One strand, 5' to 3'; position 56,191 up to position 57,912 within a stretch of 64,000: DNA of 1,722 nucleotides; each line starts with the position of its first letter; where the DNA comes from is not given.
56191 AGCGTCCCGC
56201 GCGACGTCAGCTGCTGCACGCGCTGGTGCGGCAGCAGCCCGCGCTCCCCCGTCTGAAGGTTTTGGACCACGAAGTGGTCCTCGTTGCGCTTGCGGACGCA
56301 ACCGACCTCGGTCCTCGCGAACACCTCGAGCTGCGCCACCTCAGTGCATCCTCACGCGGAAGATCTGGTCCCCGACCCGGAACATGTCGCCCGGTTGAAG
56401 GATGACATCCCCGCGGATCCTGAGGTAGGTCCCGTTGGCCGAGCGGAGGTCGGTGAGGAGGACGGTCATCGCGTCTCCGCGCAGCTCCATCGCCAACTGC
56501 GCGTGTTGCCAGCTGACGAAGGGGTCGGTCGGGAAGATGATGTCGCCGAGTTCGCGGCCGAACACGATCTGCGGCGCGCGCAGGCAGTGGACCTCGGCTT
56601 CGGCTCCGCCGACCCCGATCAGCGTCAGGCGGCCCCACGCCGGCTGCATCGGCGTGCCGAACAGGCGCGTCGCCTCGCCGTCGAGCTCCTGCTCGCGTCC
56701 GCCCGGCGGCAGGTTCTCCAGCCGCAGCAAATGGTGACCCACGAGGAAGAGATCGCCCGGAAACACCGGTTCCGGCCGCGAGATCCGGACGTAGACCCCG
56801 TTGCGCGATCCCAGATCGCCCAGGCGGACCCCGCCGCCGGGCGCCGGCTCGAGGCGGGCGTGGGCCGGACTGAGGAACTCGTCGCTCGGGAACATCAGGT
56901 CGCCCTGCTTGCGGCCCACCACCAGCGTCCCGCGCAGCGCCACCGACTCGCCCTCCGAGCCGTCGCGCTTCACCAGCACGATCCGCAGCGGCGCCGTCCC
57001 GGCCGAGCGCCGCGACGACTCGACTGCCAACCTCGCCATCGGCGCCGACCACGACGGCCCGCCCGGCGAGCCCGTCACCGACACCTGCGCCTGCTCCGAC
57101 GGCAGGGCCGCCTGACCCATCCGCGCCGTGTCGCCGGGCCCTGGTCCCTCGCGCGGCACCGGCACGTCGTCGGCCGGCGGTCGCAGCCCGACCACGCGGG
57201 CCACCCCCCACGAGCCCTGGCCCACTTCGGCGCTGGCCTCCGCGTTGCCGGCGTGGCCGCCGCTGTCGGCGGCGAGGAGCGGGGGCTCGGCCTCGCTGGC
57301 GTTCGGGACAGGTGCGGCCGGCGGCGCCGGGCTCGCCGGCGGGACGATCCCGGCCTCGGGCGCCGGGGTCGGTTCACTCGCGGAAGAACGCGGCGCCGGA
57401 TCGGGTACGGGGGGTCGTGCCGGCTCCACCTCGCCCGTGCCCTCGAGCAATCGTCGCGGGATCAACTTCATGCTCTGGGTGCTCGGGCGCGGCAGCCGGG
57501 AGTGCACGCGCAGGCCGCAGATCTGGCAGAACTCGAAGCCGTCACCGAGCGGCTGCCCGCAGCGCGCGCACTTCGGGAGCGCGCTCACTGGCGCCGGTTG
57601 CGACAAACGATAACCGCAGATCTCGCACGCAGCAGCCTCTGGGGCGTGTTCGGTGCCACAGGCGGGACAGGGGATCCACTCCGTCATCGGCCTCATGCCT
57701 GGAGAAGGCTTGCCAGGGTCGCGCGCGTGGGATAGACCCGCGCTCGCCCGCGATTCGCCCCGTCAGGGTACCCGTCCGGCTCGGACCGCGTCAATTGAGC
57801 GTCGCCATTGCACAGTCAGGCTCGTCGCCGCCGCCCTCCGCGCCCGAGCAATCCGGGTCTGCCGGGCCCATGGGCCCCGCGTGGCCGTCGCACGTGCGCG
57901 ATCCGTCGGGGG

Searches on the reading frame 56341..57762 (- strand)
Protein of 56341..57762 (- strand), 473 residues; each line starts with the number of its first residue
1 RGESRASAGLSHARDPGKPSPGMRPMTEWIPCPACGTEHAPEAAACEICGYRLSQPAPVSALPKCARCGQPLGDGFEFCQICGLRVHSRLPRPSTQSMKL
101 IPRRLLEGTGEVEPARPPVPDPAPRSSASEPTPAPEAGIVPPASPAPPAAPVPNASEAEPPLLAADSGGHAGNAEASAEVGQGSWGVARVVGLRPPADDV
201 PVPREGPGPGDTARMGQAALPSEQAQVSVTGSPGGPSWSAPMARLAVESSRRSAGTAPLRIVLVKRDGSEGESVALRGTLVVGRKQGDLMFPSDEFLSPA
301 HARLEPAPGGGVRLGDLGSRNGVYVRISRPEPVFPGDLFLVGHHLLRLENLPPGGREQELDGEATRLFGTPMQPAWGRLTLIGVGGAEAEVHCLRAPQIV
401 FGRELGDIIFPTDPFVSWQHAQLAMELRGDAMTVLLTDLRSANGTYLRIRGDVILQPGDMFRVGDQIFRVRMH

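Call 45: search_protein_families(library=pfam, proteins=[window:56341-57762:-], max_evalue=0.00001)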
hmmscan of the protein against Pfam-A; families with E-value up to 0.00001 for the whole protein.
window:56341-57762:- (473 aa): 5 families
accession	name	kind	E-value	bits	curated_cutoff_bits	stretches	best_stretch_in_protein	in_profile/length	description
PF00498.31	FHA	-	1.7e-18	67.3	20.7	2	400-464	2-67/67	FHA domain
PF13240.11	Zn_Ribbon_1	-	3.5e-08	33.4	25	0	64-83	1-20/23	zinc-ribbon domain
PF16697.10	Yop-YscD_cpl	-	2e-07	31.6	33.2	0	271-349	9-91/94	Inner membrane component of T3SS, cytoplasmic domain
PF13248.11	Zn_ribbon_3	-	2.1e-07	30.6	27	0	30-53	3-26/26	zinc-ribbon domain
PF12773.13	DZR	-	1.1e-06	29.1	27.3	1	32-83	1-45/45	Double zinc ribbon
